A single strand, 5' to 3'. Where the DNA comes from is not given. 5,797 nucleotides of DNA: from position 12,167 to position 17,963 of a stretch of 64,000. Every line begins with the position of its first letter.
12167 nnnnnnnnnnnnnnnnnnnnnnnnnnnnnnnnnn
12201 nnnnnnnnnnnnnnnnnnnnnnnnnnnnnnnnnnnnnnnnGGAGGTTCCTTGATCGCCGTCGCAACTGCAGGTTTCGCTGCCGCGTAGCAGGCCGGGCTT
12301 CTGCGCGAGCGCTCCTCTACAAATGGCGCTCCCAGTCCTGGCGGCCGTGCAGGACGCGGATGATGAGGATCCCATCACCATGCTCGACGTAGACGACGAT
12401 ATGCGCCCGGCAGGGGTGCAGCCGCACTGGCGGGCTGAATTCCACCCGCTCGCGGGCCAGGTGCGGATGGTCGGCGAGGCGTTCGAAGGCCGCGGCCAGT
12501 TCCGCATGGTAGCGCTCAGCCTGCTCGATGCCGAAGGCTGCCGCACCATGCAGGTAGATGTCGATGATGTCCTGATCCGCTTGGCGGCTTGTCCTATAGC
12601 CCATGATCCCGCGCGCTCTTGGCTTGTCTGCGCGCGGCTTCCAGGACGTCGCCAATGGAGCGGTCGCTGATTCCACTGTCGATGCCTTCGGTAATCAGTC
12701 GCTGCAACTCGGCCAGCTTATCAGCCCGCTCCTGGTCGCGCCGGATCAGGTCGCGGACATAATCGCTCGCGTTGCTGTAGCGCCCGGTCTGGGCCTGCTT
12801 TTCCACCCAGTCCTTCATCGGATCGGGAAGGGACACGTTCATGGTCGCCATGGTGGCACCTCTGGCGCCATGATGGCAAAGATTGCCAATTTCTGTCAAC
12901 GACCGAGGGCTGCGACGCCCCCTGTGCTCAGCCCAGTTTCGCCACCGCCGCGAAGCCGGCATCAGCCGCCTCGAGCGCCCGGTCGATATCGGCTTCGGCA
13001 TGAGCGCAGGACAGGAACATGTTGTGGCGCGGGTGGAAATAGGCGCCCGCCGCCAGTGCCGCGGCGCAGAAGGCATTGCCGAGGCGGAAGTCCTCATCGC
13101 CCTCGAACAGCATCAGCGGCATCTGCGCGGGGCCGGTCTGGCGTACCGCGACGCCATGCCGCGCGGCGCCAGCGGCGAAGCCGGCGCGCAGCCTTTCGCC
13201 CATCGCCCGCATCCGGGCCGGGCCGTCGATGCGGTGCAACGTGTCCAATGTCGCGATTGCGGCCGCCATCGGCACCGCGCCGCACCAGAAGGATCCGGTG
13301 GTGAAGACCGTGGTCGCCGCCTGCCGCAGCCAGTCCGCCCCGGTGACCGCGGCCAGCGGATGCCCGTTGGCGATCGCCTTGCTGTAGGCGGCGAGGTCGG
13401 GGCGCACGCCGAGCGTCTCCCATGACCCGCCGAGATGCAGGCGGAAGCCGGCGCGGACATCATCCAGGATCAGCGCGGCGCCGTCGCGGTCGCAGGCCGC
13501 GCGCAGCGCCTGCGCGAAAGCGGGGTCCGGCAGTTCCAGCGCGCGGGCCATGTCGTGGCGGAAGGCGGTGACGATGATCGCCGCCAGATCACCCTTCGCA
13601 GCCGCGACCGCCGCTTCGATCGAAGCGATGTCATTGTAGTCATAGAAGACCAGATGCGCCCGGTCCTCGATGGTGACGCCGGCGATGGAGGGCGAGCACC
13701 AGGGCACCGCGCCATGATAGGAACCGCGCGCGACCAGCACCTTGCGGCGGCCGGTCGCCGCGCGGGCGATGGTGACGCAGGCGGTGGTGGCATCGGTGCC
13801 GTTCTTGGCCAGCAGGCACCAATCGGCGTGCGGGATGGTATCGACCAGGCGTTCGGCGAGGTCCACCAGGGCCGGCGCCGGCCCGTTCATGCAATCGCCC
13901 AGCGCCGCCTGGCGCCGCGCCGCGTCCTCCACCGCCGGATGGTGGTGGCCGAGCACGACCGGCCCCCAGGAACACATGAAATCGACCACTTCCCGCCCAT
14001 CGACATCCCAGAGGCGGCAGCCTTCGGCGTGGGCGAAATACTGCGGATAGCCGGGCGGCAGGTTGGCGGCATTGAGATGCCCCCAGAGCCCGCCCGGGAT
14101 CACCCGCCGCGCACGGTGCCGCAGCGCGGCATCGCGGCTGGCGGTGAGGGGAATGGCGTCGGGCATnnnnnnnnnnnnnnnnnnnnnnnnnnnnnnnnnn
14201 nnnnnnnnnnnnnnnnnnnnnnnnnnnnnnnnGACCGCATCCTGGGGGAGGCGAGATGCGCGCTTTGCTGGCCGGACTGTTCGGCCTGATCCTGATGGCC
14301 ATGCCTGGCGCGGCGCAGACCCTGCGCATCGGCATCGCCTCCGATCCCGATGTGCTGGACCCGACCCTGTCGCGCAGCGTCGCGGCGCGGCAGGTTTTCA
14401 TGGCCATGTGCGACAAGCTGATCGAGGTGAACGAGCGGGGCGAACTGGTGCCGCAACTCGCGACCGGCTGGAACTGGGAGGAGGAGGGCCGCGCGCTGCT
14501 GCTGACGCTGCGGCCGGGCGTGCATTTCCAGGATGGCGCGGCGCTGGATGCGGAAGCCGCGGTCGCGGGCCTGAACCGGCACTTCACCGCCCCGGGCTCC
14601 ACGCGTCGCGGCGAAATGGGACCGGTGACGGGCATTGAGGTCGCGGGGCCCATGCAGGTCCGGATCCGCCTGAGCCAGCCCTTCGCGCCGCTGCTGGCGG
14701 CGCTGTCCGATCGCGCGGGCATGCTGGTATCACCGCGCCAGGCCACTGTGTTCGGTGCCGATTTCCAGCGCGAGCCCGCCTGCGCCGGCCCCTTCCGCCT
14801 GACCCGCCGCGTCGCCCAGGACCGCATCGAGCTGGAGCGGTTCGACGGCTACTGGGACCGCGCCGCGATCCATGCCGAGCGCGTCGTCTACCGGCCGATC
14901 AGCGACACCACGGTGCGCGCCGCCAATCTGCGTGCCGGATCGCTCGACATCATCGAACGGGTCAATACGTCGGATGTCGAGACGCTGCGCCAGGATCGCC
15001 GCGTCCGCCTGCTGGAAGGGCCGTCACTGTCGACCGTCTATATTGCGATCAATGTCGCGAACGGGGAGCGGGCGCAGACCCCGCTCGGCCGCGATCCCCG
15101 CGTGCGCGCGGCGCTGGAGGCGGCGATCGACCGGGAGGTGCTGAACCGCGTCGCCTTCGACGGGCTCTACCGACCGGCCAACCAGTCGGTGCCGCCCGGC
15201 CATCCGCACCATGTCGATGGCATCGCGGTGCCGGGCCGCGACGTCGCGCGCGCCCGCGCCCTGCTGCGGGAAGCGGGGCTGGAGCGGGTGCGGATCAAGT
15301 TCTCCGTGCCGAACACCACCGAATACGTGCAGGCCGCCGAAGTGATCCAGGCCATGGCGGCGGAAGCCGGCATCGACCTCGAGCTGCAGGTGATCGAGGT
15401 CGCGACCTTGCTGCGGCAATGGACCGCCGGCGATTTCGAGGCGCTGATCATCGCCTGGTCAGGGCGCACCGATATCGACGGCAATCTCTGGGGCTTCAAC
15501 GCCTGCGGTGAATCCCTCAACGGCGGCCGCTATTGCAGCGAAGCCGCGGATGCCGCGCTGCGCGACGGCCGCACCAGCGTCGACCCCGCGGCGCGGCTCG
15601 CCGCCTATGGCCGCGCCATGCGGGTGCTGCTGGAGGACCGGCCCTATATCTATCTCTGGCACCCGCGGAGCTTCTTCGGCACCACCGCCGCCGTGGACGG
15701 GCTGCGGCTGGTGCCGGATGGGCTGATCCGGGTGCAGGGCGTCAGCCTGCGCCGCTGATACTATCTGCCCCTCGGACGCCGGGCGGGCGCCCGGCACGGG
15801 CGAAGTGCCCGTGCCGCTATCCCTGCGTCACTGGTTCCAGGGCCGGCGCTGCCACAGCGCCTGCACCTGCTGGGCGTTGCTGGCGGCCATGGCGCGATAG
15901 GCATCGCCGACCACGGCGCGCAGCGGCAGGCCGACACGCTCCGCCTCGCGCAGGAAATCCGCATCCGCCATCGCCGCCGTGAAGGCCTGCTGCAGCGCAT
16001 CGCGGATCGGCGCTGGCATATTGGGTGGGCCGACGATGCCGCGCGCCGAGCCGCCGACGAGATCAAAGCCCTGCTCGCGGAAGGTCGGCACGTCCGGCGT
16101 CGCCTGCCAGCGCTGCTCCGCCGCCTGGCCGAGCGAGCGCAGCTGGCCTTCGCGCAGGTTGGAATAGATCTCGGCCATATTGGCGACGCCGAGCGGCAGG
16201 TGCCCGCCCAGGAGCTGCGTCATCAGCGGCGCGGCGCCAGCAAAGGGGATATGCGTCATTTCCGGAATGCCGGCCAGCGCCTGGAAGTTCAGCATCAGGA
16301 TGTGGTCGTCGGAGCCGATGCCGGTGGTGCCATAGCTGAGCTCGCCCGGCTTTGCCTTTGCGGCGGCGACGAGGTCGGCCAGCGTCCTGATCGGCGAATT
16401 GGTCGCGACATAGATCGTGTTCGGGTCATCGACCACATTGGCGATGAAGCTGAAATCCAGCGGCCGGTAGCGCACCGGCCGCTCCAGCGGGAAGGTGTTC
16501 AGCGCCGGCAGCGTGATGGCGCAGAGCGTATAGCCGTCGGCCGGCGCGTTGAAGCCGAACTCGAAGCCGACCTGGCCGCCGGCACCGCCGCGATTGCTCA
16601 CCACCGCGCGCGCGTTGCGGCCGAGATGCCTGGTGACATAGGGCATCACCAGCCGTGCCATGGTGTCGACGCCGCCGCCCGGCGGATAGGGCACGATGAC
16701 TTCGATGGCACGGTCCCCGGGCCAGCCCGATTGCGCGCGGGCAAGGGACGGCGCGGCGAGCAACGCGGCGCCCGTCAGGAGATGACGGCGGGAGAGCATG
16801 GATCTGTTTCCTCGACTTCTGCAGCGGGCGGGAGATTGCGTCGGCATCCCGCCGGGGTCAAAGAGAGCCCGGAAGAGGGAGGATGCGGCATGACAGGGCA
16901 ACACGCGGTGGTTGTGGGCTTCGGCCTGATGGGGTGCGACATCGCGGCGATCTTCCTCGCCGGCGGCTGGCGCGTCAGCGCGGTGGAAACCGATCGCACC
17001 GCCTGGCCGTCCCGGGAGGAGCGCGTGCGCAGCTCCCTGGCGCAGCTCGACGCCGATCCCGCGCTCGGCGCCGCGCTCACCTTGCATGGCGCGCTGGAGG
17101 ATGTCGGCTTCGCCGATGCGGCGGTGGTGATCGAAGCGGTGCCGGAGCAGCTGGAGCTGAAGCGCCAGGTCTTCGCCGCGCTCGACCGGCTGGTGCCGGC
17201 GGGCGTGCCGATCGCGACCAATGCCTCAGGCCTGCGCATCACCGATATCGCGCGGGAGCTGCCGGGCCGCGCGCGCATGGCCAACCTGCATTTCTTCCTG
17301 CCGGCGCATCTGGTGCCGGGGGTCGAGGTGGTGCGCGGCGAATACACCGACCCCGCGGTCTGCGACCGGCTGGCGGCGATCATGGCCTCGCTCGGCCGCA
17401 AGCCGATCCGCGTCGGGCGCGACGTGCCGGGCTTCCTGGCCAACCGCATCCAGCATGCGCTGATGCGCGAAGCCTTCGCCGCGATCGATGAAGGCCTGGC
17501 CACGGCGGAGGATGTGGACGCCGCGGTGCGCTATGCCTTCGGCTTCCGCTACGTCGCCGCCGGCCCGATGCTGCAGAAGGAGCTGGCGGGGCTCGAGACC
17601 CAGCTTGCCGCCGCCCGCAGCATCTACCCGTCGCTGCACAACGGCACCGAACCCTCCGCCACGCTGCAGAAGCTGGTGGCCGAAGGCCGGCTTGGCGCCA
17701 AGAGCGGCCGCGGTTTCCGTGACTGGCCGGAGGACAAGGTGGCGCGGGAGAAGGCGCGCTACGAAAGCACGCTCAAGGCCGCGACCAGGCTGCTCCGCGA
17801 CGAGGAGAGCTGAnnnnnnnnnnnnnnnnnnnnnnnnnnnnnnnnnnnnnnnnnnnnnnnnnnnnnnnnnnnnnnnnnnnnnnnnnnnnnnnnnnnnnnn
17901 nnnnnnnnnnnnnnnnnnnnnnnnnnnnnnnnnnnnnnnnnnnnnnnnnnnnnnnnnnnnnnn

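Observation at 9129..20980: Cryptic GntR regulon: one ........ palindrome in three divergent promoters ties together a catabolic island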

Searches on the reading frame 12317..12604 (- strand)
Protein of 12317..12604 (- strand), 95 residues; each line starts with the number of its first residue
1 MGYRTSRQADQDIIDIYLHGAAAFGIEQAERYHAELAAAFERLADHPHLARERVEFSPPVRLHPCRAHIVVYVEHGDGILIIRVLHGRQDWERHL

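Call 41: search_protein_families(library=pfam, proteins=[window:12317-12604:-], max_evalue=0.0001)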
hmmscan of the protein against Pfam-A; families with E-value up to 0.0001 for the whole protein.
window:12317-12604:- (95 aa): 1 family
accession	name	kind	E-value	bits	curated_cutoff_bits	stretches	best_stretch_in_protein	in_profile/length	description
PF05016.21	ParE_toxin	-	1.5e-17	64.3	23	1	3-91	1-89/89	ParE toxin of type II toxin-antitoxin system, parDE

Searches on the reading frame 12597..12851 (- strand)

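Call 41: search_protein_families(library=pfam, proteins=[window:12597-12851:-], max_evalue=0.0001)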
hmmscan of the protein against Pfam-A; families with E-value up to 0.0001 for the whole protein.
window:12597-12851:- (85 aa): 1 family
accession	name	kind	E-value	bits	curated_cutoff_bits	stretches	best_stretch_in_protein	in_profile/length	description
PF03693.20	ParD_antitoxin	-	5.5e-07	30.4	21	1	6-64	7-65/81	Bacterial antitoxin of ParD toxin-antitoxin type II system and RHH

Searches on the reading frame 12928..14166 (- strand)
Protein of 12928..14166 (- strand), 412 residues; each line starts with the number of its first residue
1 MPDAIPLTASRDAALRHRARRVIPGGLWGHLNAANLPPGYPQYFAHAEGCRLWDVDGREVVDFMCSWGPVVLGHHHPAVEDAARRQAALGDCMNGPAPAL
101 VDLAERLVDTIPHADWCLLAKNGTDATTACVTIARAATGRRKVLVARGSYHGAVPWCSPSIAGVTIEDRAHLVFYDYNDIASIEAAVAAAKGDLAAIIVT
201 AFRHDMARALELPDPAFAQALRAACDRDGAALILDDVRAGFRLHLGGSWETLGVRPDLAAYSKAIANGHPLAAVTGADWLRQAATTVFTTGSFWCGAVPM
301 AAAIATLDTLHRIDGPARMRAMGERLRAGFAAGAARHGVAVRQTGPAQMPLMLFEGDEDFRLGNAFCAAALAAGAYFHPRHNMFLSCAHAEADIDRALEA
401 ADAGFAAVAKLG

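Call 8: search_protein_families(library=pfam, proteins=[window:12928-14166:-])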
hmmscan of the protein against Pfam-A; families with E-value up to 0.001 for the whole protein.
window:12928-14166:- (412 aa): 1 family
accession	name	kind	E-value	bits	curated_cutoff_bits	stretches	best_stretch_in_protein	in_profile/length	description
PF00202.27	Aminotran_3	-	1.4e-40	139.7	30.5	1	45-383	14-377/403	Aminotransferase class-III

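Call 28: search_solved_structures(query=window:12928-14166:-, max_evalue=1e-20)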
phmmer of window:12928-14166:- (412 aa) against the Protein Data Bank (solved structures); distinct sequences matched with E-value up to 1e-20: 46.
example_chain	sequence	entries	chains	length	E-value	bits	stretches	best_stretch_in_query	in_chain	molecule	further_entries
6hbs_A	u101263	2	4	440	2.4e-125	421.8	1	10-409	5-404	Aminopentol aminotransferase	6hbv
5i92_A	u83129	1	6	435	9.3e-49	169.5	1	10-408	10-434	Glutamate-1-semialdehyde 2,1-aminomutase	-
2e7u_A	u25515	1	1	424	1.3e-47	165.8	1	17-401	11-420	Glutamate-1-semialdehyde 2,1-aminomutase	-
6w80_A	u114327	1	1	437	1.6e-47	165.5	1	12-407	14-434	Glutamate-1-semialdehyde 2,1-aminomutase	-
4e77_A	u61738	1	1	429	3e-47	164.6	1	11-405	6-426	Glutamate-1-semialdehyde 2,1-aminomutase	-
3bs8_A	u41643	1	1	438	5.2e-44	153.9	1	18-409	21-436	Glutamate-1-semialdehyde 2,1-aminomutase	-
2hoy_A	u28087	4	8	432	9.2e-42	146.5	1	17-403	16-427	Glutamate-1-semialdehyde 2,1-aminomutase (GSAM) apo-form | Glutamate-1-semialdehyde 2,1-aminomutase (GSAM) pmp-form | Glutamate-1-semialdehyde 2,1-aminomutase (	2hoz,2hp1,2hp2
3k28_A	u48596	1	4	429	1e-41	146.3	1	15-405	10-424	Glutamate-1-semialdehyde 2,1-aminomutase 2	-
3fq7_A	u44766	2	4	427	1.1e-41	146.2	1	18-403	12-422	Glutamate-1-semialdehyde 2,1-aminomutase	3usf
2cfb_A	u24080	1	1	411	1.5e-41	145.8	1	23-402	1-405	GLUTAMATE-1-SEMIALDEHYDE 2,1-AMINOMUTASE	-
2gsa_A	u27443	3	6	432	1.8e-41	145.6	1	17-403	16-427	GLUTAMATE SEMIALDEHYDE AMINOTRANSFERASE | PROTEIN (GLUTAMATE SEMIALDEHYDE AMINOTRANSFERASE)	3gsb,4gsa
3fq8_A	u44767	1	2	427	2.1e-41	145.4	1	18-403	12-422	Glutamate-1-semialdehyde 2,1-aminomutase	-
3fqa_A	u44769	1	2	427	4e-41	144.4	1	18-403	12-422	Glutamate-1-semialdehyde 2,1-aminomutase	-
2epj_A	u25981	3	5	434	4.9e-38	134.2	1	11-324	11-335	Glutamate-1-semialdehyde 2,1-aminomutase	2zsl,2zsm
3l44_A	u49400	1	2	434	8.7e-38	133.4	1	13-409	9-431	Glutamate-1-semialdehyde 2,1-aminomutase 1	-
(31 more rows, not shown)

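Call 35: search_protein_families(library=ncbifam, proteins=[window:12928-14166:-], max_evalue=1e-10)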
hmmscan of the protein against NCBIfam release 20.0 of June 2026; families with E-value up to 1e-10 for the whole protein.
window:12928-14166:- (412 aa): 59 families (the best 25 are shown)
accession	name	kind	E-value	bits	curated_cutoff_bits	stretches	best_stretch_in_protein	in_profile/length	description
NF000818.0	PRK00062.1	subfamily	1.6e-69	234.7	398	1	10-408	4-427/429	glutamate-1-semialdehyde 2,1-aminomutase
TIGR00713.1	hemL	equivalog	3.2e-60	204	527.3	1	16-406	6-421/423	glutamate-1-semialdehyde 2,1-aminomutase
NF004856.0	PRK06209.1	equivalog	6.3e-57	193.1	486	1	12-405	11-413/450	glutamate-1-semialdehyde 2,1-aminomutase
NF041362.1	GntE_guanitoxin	equivalog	7.9e-56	189.4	525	2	159-347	173-363/426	guanitoxin biosynthesis PLP-dependent transaminase GntE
NF009055.0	PRK12389.1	equivalog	1.3e-48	165.7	637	1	13-409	7-429/431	glutamate-1-semialdehyde 2,1-aminomutase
NF005985.0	PRK08088.1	equivalog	9.4e-33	113.5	713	1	41-373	24-379/426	4-aminobutyrate--2-oxoglutarate transaminase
NF005453.0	PRK07046.1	subfamily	8.9e-32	110.2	425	1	38-406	55-449/453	transaminase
NF002874.0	PRK03244.1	equivalog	1e-30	106.9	457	1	44-342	29-331/399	acetylornithine transaminase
NF005993.0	PRK08117.1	subfamily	1.1e-30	106.6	574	2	45-153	30-142/433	aspartate aminotransferase family protein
NF049976.1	AmadipTransam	equivalog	3.4e-30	105.3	650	2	188-312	185-308/416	2-aminoadipate transaminase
NF004718.0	PRK06062.1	subfamily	6.7e-29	100.7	472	1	41-154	39-155/454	hypothetical protein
TIGR00707.1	argD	subfamily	1.7e-28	99.5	410.05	1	44-335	13-311/381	acetylornithine/succinylornithine family transaminase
TIGR00700.1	GABAtrnsam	equivalog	5e-28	97.8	506.65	2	42-153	17-133/420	4-aminobutyrate--2-oxoglutarate transaminase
NF005692.0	PRK07495.1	equivalog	6.8e-28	97.5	724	2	43-153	25-140/425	4-aminobutyrate--2-oxoglutarate transaminase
NF004426.0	PRK05769.1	equivalog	1.3e-27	96.7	552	2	40-153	36-154/441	acetyl ornithine aminotransferase family protein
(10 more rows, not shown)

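Call 56: search_solved_structures(query=window:12928-14166:-, max_evalue=1e-100, show_alignments=1)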
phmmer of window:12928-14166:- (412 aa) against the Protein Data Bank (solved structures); distinct sequences matched with E-value up to 1e-100: 1.
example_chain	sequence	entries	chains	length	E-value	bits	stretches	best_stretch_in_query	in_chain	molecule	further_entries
6hbs_A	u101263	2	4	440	2.4e-125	421.8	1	10-409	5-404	Aminopentol aminotransferase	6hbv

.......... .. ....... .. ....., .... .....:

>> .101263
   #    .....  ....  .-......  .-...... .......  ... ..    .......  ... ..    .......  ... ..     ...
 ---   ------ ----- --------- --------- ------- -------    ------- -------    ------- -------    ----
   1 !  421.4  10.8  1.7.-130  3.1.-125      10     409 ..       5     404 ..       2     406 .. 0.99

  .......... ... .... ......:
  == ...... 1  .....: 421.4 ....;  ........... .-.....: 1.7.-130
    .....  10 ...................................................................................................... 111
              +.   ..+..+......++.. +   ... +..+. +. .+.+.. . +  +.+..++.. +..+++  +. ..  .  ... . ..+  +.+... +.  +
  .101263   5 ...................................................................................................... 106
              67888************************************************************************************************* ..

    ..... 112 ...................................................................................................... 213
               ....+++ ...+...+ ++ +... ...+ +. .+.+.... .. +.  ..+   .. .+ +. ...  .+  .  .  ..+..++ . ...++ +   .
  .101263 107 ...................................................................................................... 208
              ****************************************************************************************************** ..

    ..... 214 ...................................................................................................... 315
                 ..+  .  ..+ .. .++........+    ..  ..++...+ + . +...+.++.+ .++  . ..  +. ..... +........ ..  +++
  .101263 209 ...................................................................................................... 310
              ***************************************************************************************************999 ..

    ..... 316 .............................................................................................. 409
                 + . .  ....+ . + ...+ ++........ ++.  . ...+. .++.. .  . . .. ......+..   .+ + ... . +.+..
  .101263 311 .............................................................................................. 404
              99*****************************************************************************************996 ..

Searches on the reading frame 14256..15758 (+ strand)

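Call 8: search_protein_families(library=pfam, proteins=[window:14256-15758:+])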
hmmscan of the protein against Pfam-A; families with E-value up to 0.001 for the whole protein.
window:14256-15758:+ (500 aa): 1 family
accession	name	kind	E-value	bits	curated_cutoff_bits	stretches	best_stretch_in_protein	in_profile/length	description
PF00496.27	SBP_bac_5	-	6.1e-73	246.5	32.4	1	63-419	1-365/368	Bacterial extracellular solute-binding proteins, family 5 Middle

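Call 35: search_protein_families(library=ncbifam, proteins=[window:14256-15758:+], max_evalue=1e-10)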
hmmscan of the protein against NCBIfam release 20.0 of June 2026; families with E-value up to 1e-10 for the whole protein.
window:14256-15758:+ (500 aa): 11 families
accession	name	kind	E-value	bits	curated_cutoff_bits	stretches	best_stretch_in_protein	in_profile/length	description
NF011942.0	PRK15413.1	equivalog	1.5e-43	149.2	594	1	13-489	19-502/512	glutathione ABC transporter substrate-binding protein GsiB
NF045468.1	Opp5A_nikA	equivalog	8.6e-37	126.7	600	1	32-483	29-472/488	nickel ABC transporter substrate-binding protein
NF043070.1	DppA_dipep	equivalog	3.5e-32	111.6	1005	1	133-492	161-528/535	dipeptide ABC transporter periplasmic-binding protein DppA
NF045467.1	Opp4A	equivalog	3.8e-31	107.9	650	1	169-486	202-544/556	oligopeptide ABC transporter substrate-binding protein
TIGR02294.1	nickel_nikA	equivalog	2.8e-28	98.7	393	1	53-398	37-397/501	nickel ABC transporter substrate-binding protein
NF011689.0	PRK15109.1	equivalog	9.7e-26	90.5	560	1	133-496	166-536/547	ABC transporter substrate-binding protein SapA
NF047575.1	opine_bind_CntA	exception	3.1e-17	62.3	800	1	52-398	66-430/535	staphylopine-dependent metal ABC transporter substrate-binding lipoprotein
NF011684.0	PRK15104.1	equivalog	9.4e-17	60.9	947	1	137-462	172-503/543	oligopeptide ABC transporter substrate-binding protein OppA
NF007287.0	PRK09755.1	equivalog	7.5e-15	54.7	1098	0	20-109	32-121/535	ABC transporter substrate-binding protein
NF010149.0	PRK13626.1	equivalog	1.1e-13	50.8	476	0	43-210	146-301/552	HTH-type transcriptional regulator SgrR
TIGR04028.1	SBP_KPN_01854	hypoth_equivalog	2.5e-12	46.1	468.5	1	51-343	30-332/509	TIGR04028 family ABC transporter substrate-binding protein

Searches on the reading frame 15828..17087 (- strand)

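Call 8: search_protein_families(library=pfam, proteins=[window:15828-17087:-])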
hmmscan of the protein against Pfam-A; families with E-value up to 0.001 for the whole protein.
window:15828-17087:- (419 aa): 1 family
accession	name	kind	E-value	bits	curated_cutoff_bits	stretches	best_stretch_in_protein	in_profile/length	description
PF03401.19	TctC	-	3.6e-38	132.1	27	1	145-387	3-244/274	Tripartite tricarboxylate transporter family receptor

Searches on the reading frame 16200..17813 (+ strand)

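Call 8: search_protein_families(library=pfam, proteins=[window:16200-17813:+])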
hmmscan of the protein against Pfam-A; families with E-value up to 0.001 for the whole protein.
window:16200-17813:+ (537 aa): 2 families
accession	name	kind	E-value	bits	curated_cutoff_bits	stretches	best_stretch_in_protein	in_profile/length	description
PF02737.24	3HCDH_N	-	2.4e-38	132.3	22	1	236-408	2-179/180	3-hydroxyacyl-CoA dehydrogenase, NAD binding domain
PF00725.27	3HCDH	-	1e-17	64.8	22.1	1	411-509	1-97/97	3-hydroxyacyl-CoA dehydrogenase, C-terminal domain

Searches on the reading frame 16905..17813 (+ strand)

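Call 35: search_protein_families(library=ncbifam, proteins=[window:16905-17813:+], max_evalue=1e-10)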
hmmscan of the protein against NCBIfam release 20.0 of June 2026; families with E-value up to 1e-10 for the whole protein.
window:16905-17813:+ (302 aa): 19 families
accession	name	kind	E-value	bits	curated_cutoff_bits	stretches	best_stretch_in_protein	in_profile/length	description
NF006124.0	PRK08268.1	subfamily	2.5e-56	191.7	508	1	3-289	12-302/507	3-hydroxyacyl-CoA dehydrogenase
NF042925.1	FHMPC_DH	equivalog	5.6e-53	180.2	500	1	2-297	4-303/304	5-formyl-3-hydroxy-2-methylpyridine 4-carboxylate 5-dehydrogenase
NF006125.0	PRK08269.1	equivalog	9.8e-49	166.2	427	1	3-298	10-317/334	3-hydroxybutyryl-CoA dehydrogenase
NF004783.0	PRK06129.1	equivalog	3.5e-47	161.3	347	1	3-244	7-258/315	3-hydroxyacyl-CoA dehydrogenase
NF006722.0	PRK09260.1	equivalog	3.3e-46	157.8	429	1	2-276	6-283/289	3-hydroxyacyl-CoA dehydrogenase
TIGR02279.1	PaaC-3OHAcCoADH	equivalog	7.3e-45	153.7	669.4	1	2-279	9-290/503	3-hydroxyacyl-CoA dehydrogenase PaaH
NF004474.0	PRK05808.1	subfamily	5.1e-42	144.1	408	1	2-273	7-281/283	3-hydroxybutyryl-CoA dehydrogenase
NF005875.0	PRK07819.1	subfamily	4.4e-37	128.1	319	1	3-273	10-285/287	3-hydroxybutyryl-CoA dehydrogenase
NF004699.0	PRK06035.1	equivalog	3.8e-35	121.5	500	1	69-267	83-278/294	3-hydroxyacyl-CoA dehydrogenase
NF008727.0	PRK11730.1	equivalog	2.5e-32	112.1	870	1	56-289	377-607/717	fatty acid oxidation complex subunit alpha FadB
NF005716.0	PRK07531.1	equivalog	2.6e-32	112.2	592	1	2-229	8-238/495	carnitine 3-dehydrogenase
NF005715.0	PRK07530.1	equivalog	2.6e-31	109.1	420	1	3-278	9-287/292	3-hydroxybutyryl-CoA dehydrogenase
NF005471.0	PRK07066.1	equivalog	3.4e-29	101.9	414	1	3-233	12-245/321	L-carnitine dehydrogenase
NF008363.0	PRK11154.1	equivalog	4.4e-29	101.1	869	1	3-283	314-595/708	fatty acid oxidation complex subunit alpha FadJ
NF006143.0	PRK08293.1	equivalog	8.9e-27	94.1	312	1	2-276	8-289/291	3-hydroxyacyl-CoA dehydrogenase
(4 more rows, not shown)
